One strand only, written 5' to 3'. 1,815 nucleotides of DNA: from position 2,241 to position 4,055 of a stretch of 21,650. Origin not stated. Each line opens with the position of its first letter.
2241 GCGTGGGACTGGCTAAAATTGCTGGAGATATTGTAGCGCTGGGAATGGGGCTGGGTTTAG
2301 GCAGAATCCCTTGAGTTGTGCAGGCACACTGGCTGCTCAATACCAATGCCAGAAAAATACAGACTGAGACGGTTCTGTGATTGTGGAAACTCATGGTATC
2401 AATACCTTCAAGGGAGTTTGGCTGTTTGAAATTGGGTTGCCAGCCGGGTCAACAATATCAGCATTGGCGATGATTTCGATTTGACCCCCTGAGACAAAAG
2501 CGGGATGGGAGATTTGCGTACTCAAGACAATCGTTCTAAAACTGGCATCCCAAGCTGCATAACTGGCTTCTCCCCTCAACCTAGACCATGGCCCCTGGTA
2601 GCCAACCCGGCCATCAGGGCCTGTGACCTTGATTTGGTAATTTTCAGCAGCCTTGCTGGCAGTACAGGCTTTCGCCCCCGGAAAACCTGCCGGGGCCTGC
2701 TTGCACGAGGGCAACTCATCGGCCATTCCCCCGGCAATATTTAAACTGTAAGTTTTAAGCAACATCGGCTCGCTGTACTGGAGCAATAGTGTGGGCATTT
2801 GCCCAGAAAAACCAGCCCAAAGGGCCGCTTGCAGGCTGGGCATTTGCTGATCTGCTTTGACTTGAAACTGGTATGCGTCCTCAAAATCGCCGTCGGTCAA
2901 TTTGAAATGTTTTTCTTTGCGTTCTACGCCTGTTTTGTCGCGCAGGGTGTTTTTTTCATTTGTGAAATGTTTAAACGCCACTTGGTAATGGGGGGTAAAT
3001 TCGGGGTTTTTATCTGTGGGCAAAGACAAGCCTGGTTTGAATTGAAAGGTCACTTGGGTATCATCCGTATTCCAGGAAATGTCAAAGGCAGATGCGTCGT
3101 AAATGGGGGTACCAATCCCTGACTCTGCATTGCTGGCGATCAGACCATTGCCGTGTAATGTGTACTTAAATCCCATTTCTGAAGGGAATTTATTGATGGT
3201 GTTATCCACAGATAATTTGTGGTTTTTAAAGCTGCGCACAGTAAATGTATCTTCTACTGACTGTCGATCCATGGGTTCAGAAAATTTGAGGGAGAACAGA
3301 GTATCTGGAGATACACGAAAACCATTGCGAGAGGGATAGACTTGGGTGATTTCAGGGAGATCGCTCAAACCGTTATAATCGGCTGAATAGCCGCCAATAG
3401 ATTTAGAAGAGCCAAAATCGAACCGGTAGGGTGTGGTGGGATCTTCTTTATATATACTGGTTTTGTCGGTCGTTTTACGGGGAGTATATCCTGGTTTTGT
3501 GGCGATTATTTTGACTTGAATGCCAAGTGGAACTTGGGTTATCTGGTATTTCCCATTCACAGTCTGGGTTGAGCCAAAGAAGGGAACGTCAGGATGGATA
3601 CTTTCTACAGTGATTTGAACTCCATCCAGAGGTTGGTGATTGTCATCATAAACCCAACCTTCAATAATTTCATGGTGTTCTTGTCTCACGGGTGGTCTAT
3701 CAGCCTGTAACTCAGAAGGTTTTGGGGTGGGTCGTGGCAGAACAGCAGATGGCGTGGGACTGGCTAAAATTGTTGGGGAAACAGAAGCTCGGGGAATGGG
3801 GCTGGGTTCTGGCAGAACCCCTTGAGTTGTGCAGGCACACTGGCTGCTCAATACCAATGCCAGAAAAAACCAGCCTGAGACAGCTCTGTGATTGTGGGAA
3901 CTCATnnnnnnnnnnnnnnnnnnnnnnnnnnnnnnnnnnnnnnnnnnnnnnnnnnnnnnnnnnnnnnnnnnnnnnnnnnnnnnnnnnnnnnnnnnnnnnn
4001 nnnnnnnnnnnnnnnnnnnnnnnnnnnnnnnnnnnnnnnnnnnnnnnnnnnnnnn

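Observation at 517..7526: Tandem array of four paralogous secreted Big_5/CarboxypepD_reg surface proteins in one overlapping-gene operon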

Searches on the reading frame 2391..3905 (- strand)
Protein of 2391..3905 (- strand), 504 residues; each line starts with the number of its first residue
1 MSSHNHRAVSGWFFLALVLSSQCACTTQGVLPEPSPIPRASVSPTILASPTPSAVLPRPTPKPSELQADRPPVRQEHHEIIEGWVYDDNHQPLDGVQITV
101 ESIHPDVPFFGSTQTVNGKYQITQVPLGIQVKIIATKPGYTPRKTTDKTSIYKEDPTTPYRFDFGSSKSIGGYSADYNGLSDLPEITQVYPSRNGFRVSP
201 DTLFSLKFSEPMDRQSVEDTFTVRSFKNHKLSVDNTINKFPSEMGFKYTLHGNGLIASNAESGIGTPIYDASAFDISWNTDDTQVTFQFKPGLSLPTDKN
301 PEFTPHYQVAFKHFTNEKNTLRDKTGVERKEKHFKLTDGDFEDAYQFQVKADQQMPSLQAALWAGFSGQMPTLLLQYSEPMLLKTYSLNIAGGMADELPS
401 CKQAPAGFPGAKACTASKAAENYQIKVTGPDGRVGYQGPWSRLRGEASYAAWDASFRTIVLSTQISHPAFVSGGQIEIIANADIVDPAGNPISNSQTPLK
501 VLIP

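Call 4: search_protein_families(library=pfam, proteins=[window:2391-3905:-], max_evalue=1)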
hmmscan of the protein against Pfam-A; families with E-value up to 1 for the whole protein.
window:2391-3905:- (504 aa): 5 families
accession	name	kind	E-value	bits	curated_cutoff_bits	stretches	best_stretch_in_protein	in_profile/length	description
PF13620.12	CarboxypepD_reg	-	8.8e-06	26.4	32.3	1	81-146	2-65/82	Carboxypeptidase regulatory-like domain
PF13205.12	Big_5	-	0.0021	19.2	23.6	1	184-233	5-54/105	Bacterial Ig-like domain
PF22902.2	NOMO1-like_9th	-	0.012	15.8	27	1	90-149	10-69/75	BOS complex subunit NOMO1-like, beta sandwich domain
PF13715.12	CarbopepD_reg_2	-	0.018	15.5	32.2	1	81-146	1-61/88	CarboxypepD_reg-like domain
PF02369.22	Big_1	-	0.092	13.3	34.9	0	81-122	21-64/93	Bacterial Ig-like domain (group 1)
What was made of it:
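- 2391..3905 (-): Array gene 3 (g2), 504 aa, the minimal architecture. Tether res 1-75, transthyretin-like domain res 78-148 (nt 3462-3674), domain B res 176-350 (nt 2856-3380), domain C res 353-504 (nt 2394-2849). It is a mosaic: the 5' end resembles g1 and the 3' half resembles g3. Pfam (call 4).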

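Call 8: search_protein_families(library=ncbifam, proteins=[window:2391-3905:-], max_evalue=1)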
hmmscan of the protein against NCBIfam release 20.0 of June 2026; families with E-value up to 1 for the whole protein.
window:2391-3905:- (504 aa): 0 families

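Call 26: predict_structure(alignment_id=A2)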
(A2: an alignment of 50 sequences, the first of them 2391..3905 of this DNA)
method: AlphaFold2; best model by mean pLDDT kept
length: 504 residues; sequences in the alignment: 50
mean_pLDDT: 84.3   pTM: 0.78
mean pLDDT of the five models: 84.3, 84.1, 83.7, 83.5, 83.0
residues with pLDDT >= 90: 332; 70-90: 74; 50-70: 28; < 50: 70
segments of 3 or more residues with pLDDT < 50: 1-4, 6-11, 20-57, 65-69, 71-73, 237-245
pLDDT, mean of each block of 10 residues (from residue 1): 40 51 41 43 39 47 48 67 95 98 94 98 94 95 92 82 89 86 95 97 97 97 91 64 59 71 79 98 98 95 94 84 94 88 94 97 83 97 94 92 96 96 98 97 97 96 93 96 96 91 94
secondary structure, 60 per line:
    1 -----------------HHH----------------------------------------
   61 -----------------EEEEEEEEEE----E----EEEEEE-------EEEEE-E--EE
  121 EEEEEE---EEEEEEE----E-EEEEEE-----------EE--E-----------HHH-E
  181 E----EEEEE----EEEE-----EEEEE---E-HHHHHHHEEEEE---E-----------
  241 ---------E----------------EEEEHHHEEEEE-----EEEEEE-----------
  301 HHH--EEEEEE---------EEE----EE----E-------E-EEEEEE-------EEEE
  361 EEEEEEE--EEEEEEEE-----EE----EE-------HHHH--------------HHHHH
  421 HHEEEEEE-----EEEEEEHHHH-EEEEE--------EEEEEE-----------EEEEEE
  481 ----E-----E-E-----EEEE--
elements in order: E78-87 E97-102 E110-114 E119-126 E130-136 E143-148 E186-190 E195-198 E204-208 H214-220 E221-225 E267-270 E274-278 E284-289 E306-311 E321-323 E344-349 E357-367 E370-377 H398-401 H416-422 E423-428 E434-439 H440-443 E445-449 E458-463 E475-480 E499-502
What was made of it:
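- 2391..3905 (-): AF2 pLDDT 84.3, pTM 0.78 (call 26).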

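Call 34: search_protein_representatives(alignment_id=A2)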
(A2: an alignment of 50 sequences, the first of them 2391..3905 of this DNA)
Query: 50 sequences, 621 profile positions. Proteins with E-value up to 0.001 (for the whole library): 1829; up to 1e-10: 620; up to 1e-30: 191. The best 150 are listed.
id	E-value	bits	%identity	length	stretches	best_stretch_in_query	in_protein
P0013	1.1e-230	784.3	-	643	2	53-601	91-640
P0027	3.2e-228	776.0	-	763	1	4-603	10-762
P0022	2.3e-227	773.2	-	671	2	127-603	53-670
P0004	5.9e-221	752.1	-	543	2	131-606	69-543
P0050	1.3e-220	750.9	-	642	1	4-602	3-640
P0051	6.5e-218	742.0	-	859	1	149-603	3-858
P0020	2.2e-217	740.3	-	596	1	8-592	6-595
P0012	4.4e-202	689.7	-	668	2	141-602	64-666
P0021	2.2e-201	687.4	-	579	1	31-604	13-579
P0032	2.1e-188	644.5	-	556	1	21-603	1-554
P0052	6.7e-177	606.5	-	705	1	1-603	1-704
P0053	1.7e-176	605.2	-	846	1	9-602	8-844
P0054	2.4e-176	604.7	-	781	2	128-603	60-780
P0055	2.0e-174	598.4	-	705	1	124-603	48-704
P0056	1.2e-169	582.6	-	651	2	130-603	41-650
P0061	6.5e-159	547.1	-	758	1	140-512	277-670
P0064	1.3e-154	532.9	-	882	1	147-603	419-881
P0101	2.7e-108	379.9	-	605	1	3-603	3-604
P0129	1.2e-67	245.6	-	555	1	121-597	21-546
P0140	1.0e-59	219.4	-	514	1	131-597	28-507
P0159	2.0e-46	175.5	-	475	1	139-596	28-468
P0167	6.4e-45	170.6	-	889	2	110-486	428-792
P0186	1.6e-38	149.4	-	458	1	151-593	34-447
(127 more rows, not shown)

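Call 37: list_cluster_members(proteins=[P0050, P0052, P0061, P0064, P0101, P0129, P0140, P0159, P0186, P0167])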
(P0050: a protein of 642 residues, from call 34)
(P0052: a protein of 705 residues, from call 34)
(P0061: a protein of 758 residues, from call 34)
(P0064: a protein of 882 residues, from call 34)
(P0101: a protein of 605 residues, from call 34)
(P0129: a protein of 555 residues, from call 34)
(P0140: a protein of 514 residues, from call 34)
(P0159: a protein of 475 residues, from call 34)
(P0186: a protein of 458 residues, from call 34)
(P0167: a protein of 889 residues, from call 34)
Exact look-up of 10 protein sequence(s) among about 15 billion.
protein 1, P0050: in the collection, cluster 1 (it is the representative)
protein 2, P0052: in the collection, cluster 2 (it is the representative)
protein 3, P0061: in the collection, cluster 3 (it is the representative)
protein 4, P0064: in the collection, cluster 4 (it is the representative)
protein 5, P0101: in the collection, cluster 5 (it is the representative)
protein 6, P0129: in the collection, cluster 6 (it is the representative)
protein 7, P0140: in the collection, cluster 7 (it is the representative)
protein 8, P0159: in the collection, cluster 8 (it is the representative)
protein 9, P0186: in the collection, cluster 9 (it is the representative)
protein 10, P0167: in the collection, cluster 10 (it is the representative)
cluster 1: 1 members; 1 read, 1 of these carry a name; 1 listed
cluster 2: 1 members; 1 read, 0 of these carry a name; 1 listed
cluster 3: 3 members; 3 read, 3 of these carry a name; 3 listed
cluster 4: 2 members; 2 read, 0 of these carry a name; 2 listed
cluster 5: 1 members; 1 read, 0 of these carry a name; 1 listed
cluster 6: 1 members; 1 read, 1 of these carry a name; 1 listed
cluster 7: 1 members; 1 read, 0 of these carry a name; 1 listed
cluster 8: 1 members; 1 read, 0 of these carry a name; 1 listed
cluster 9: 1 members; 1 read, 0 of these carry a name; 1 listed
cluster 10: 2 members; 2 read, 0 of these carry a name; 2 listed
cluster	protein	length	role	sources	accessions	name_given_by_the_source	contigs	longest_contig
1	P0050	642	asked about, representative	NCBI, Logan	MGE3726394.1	MAG: Ig-like domain-containing protein [Candidatus Sericytochromatia bacterium]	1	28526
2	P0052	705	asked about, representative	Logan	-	-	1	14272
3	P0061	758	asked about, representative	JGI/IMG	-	hypothetical protein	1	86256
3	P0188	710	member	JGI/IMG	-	hypothetical protein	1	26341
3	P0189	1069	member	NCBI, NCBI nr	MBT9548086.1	MAG: hypothetical protein IV090_22030 [Candidatus Sericytochromatia bacterium] | hypothetical protein [Candidatus Sericytochromatia bacterium]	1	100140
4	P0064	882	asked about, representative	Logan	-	-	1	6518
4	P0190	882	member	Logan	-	-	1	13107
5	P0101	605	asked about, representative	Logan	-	-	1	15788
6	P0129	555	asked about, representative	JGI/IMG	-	hypothetical protein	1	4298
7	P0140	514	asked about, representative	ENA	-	-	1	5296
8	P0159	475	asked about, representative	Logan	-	-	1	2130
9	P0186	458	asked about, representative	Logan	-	-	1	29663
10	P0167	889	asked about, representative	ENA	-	-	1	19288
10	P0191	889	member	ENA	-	-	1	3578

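Call 38: find_related_loci(query=A2, collection=genome_contigs, flank=10000)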
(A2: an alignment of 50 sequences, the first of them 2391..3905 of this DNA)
Query A2 (504 aa) in genome_contigs; peptide patterns used: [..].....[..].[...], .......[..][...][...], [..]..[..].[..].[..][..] (x = any residue, [..] = any of these).
111 stretches matched a pattern; 42 encode a relative of the query (tblastn E <= 1e-3); 34 distinct loci.
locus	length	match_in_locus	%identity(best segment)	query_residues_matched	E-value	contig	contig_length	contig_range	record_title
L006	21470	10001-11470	63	28-504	0e+0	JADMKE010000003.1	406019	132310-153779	MAG: Candidatus Sericytochromatia bacterium isolate MAG_89 NODE_22_length_406019_cov_18.273854, whole genome shotgun seq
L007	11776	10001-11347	63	36-492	0e+0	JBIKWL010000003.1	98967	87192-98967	MAG: Candidatus Sericytochromatia bacterium isolate ME2015-09-13_3300035666_group6_bin207 Rohwer_bin1392_scaffold_91_c1,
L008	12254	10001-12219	58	1-504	1e-179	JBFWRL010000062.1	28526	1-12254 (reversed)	MAG: Candidatus Sericytochromatia bacterium isolate CA_2019_TPBF_205 NODE_8526_length_28526_cov_3.898271_TPBF, whole gen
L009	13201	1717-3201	53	1-504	5e-163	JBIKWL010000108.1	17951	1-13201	MAG: Candidatus Sericytochromatia bacterium isolate ME2015-09-13_3300035666_group6_bin207 Rohwer_bin1392_scaffold_2695_c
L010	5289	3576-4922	46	11-462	3e-119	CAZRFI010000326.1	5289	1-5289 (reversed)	MAG TPA_asm: uncultured Candidatus Sericytochromatia bacterium isolate binchicken_co266_209 genome assembly, contig: NOD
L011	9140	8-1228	47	98-493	4e-106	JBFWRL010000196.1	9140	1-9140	MAG: Candidatus Sericytochromatia bacterium isolate CA_2019_TPBF_205 NODE_30901_length_9140_cov_4.413514_TPBF, whole gen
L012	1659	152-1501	42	18-461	7e-113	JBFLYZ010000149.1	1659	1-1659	MAG: Bacteroidota bacterium isolate MAG098 MAG098_149, whole genome shotgun sequence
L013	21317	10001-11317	40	39-461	1e-96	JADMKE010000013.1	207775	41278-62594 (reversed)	MAG: Candidatus Sericytochromatia bacterium isolate MAG_89 NODE_87_length_207775_cov_19.670831, whole genome shotgun seq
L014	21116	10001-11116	41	83-461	9e-95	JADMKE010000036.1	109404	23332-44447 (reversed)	MAG: Candidatus Sericytochromatia bacterium isolate MAG_89 NODE_231_length_109404_cov_19.299509, whole genome shotgun se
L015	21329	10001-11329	39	44-490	7e-95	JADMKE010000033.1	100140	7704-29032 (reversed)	MAG: Candidatus Sericytochromatia bacterium isolate MAG_89 NODE_263_length_100140_cov_18.575371, whole genome shotgun se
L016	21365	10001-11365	38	15-461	2e-90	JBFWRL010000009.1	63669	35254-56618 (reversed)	MAG: Candidatus Sericytochromatia bacterium isolate CA_2019_TPBF_205 NODE_3385_length_63669_cov_4.357811_TPBF, whole gen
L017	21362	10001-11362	37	32-496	2e-81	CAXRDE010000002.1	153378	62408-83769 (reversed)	MAG: Candidatus Sericytochromatia bacterium isolate CJ05B_2.89 genome assembly, contig: k141_579645, whole genome shotgu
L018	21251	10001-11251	37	33-461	2e-76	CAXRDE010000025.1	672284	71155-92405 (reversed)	MAG: Candidatus Sericytochromatia bacterium isolate CJ05B_2.89 genome assembly, contig: k141_810869, whole genome shotgu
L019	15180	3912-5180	35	32-461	1e-76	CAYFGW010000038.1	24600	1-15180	MAG TPA_asm: uncultured Candidatus Sericytochromatia bacterium isolate ERP003628_co1_38 genome assembly, contig: NODE_77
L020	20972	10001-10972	46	173-496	5e-76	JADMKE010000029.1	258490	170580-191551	MAG: Candidatus Sericytochromatia bacterium isolate MAG_89 NODE_57_length_258490_cov_19.624068, whole genome shotgun seq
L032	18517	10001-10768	30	46-342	4e-31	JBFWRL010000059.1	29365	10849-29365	MAG: Candidatus Sericytochromatia bacterium isolate CA_2019_TPBF_205 NODE_8264_length_29365_cov_4.850776_TPBF, whole gen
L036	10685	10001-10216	43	268-342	4e-11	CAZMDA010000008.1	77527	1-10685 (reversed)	MAG TPA_asm: uncultured Bordetella sp. isolate binchicken_co411_62 genome assembly, contig: NODE_227_length_77527_cov_13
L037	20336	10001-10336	28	114-258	9e-6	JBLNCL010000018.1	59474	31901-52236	MAG: Betaproteobacteria bacterium isolate MAG126 PRJNA950955_bin33_renamed_17, whole genome shotgun sequence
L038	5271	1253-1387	46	190-235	2e-4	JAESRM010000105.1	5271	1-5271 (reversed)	MAG: Planctomycetota bacterium isolate NORP259 Contig_source1382A_22280, whole genome shotgun sequence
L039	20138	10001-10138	35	176-221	5e-4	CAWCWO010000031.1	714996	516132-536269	MAG: uncultured proteobacterium isolate MFD03250.bin.1.164 genome assembly, contig: contig_4663, whole genome shotgun se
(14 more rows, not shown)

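Call 51: fold_search(model_id=the predicted structure, library=pdb)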
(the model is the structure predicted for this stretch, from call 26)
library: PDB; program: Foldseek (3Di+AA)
matches with E <= 10: 1856; with E <= 0.001: 510
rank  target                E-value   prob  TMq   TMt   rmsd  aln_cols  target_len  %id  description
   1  3kpt_A                2.2e-08  1.00  0.16  0.22  19.1       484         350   10  Crystal structure of BcpA, the major pilin subunit of Bacillus cereus (released 2009-11-24)
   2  3rkp_B                5.7e-08  1.00  0.16  0.21  18.9       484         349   10  Crystal structure of BcpA*(D312A), the major pilin subunit of Bacillus cereus (released 2012-05-30)
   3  3kpt_B                1.4e-07  1.00  0.16  0.22  19.1       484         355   10  Crystal structure of BcpA, the major pilin subunit of Bacillus cereus (released 2009-11-24)
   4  3rkp_A                1.6e-07  1.00  0.16  0.22  19.2       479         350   10  Crystal structure of BcpA*(D312A), the major pilin subunit of Bacillus cereus (released 2012-05-30)
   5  9ipc_B                9.3e-07  0.99  0.16  0.17  26.2       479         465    8  Poly-alanine model for LH-type bispecific diabody Ex3 composed of 528 and OKT3 Fvs in ternary complex with sEGFR and C (released 2025-05-28)
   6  4zfq                  1.2e-06  1.00  0.18  0.24  12.8       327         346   11  Structure of M. tuberculosis (3,3) L,D-Transpeptidase, LdtMt5. (Meropenen-adduct form) (released 2015-09-02)
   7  7mrk_D                1.2e-06  0.99  0.13  0.19  17.3       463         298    9  Chicken CNTN4 APP complex (released 2022-01-05)
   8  7x9y_S                1.5e-06  0.99  0.13  0.23  19.6       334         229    9  Cryo-EM structure of the apo CCR3-Gi complex (released 2022-08-24)
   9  5yd3_C                1.7e-06  1.00  0.15  0.27  19.4       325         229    9  Crystal structure of the scFv antibody 4B08 with epitope peptide (released 2018-06-06)
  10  7sqo_E                1.8e-06  0.99  0.12  0.22  19.5       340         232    9  Structure of the orexin-2 receptor(OX2R) bound to TAK-925, Gi and scFv16 (released 2022-05-25)
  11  5e4s                  1.8e-06  0.98  0.13  0.18  17.8       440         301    9  Crystal structure of mouse CNTN4 FN1-FN3 domains (released 2016-08-31)
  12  4z7a                  2.0e-06  1.00  0.18  0.24  12.6       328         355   10  Structural and biochemical characterization of a non-functionally redundant M. tuberculosis (3,3) L,D-Transpeptidase, Ld (released 2015-09-02)
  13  7w40_H                2.0e-06  1.00  0.13  0.24  19.6       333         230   10  Cryo-EM Structure of Human Gastrin Releasing Peptide Receptor in complex with the agonist Bombesin (6-14) [D-Phe6, bet (released 2023-02-22)
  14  7f4f_S                2.1e-06  0.99  0.13  0.24  19.6       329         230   10  Cryo-EM structure of afamelanotide-bound melanocortin-1 receptor in complex with Gs protein and scFv16 (released 2021-09-08)
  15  8zjd_S                2.3e-06  1.00  0.13  0.25  19.8       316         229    8  Cryo-EM structure of kisspeptin receptor bound to KP-10 (released 2024-07-03)
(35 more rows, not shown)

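Call 57: search_protein_families(library=pfam, proteins=[L036:8006-10684:+, L037:9785-11389:+, L039:9296-10879:+, L032:9584-12196:+, L015:15558-18194:-], max_evalue=0.001)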
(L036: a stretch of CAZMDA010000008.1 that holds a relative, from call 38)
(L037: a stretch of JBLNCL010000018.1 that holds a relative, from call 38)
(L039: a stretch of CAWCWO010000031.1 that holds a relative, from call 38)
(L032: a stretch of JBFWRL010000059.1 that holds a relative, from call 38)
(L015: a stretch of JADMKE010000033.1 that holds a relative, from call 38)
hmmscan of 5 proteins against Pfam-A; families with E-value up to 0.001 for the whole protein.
L036:8006-10684:+ (893 aa): 0 families

L037:9785-11389:+ (535 aa): 5 families
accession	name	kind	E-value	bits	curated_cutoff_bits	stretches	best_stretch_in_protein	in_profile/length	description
PF07676.18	PD40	-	2.5e-38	129.7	20.9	4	481-507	11-38/38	WD40-like Beta Propeller Repeat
PF13205.12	Big_5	-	1.4e-19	71.2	23.6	1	123-221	1-105/105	Bacterial Ig-like domain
PF00930.27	DPPIV_N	-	7e-09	35.3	22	0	396-497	29-119/354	Dipeptidyl peptidase IV (DPP IV) N-terminal region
PF13620.12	CarboxypepD_reg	-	1.8e-07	31.8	32.3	1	48-113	2-77/82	Carboxypeptidase regulatory-like domain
PF14583.12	Pectate_lyase22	-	0.00065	19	30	0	482-510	354-382/386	Oligogalacturonate lyase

L039:9296-10879:+ (528 aa): 1 family
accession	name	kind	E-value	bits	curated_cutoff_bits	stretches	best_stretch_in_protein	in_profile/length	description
PF13205.12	Big_5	-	1.2e-11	45.7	23.6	1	242-323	3-86/105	Bacterial Ig-like domain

L032:9584-12196:+ (871 aa): 4 families
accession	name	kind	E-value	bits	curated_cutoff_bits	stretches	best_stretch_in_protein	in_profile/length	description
PF13519.12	VWA_2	-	1.3e-12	48.8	27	1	551-666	3-106/107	von Willebrand factor type A domain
PF13768.12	VWA_3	-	9.5e-10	39.2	27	1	578-718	18-154/155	von Willebrand factor type A domain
PF00092.34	VWA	-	7.4e-08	33.2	23.8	1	551-728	4-170/174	von Willebrand factor type A domain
PF13620.12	CarboxypepD_reg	-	5.1e-06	27.2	32.3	1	176-243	2-69/82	Carboxypeptidase regulatory-like domain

L015:15558-18194:- (879 aa): 4 families
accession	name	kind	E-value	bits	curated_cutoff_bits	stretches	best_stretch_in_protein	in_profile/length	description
PF13519.12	VWA_2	-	3.6e-12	47.3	27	1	558-673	3-106/107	von Willebrand factor type A domain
PF00092.34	VWA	-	2.9e-09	37.8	23.8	1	572-729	5-164/174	von Willebrand factor type A domain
PF13768.12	VWA_3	-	3.1e-07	31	27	1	585-725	18-154/155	von Willebrand factor type A domain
PF13620.12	CarboxypepD_reg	-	3.4e-05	24.6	32.3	1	181-247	3-69/82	Carboxypeptidase regulatory-like domain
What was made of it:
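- Closest known: YfbK-type VWA lipoproteins. Same: A subfamily fuses the array core to a VWA domain (call 57).
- A conserved subfamily fuses the transthyretin-like domain and domain B to a VWA domain (calls 38, 57).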

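Call 76: search_protein_families(library=pfam, alignment_id=A2, max_evalue=0.001)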
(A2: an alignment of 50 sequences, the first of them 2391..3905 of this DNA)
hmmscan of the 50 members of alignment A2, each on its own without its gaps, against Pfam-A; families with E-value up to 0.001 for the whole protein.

A. member 1, window:2391-3905:- (504 aa): 1 family
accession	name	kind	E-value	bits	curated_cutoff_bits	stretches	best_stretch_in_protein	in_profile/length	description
PF13620.12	CarboxypepD_reg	-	8.8e-06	26.4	32.3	1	81-146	2-65/82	Carboxypeptidase regulatory-like domain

B. families by the number of members that match (of 50 scanned): 25 families
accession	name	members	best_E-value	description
PF13205.12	Big_5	46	2.7e-10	Bacterial Ig-like domain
PF13620.12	CarboxypepD_reg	29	3.4e-10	Carboxypeptidase regulatory-like domain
PF00515.34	TPR_1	4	2.4e-29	Tetratricopeptide repeat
PF07719.23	TPR_2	4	5.2e-27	Tetratricopeptide repeat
PF13432.12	TPR_16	4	1.4e-19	Tetratricopeptide repeat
PF13181.12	TPR_8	4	7.7e-16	Tetratricopeptide repeat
PF13424.12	TPR_12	4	2.7e-14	Tetratricopeptide repeat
PF14559.12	TPR_19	4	3.4e-14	Tetratricopeptide repeat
PF13371.12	TPR_9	4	1.1e-13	Tetratricopeptide repeat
PF13414.12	TPR_11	4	2.6e-13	TPR repeat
PF13431.12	TPR_17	4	7.6e-12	Tetratricopeptide repeat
PF13428.12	TPR_14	4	3.2e-10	Tetratricopeptide repeat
PF12895.13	ANAPC3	4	8.2e-08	Anaphase-promoting complex, cyclosome, subunit 3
PF13715.12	CarbopepD_reg_2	4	5.1e-06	CarboxypepD_reg-like domain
PF25062.1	ARM_TT21_N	3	7.8e-07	Tetratricopeptide repeat protein 21 N-terminal ARM repeat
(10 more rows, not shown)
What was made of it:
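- On Pfam Big_5 (PF13205): 46 of 50 family members hit at E<=1e-3, best 2.7e-10 (call 76).
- Closest known: Big_5. Same: Pfam hits occur in all four copies and in 46 of 50 relatives (calls 4, 76).
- Closest known: CarboxypepD_reg / transthyretin-like domain. Same: 29 of 50 relatives hit the profile (call 76).
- Big_5 is the Ig-like domain type found in such proteins (calls 4, 76).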
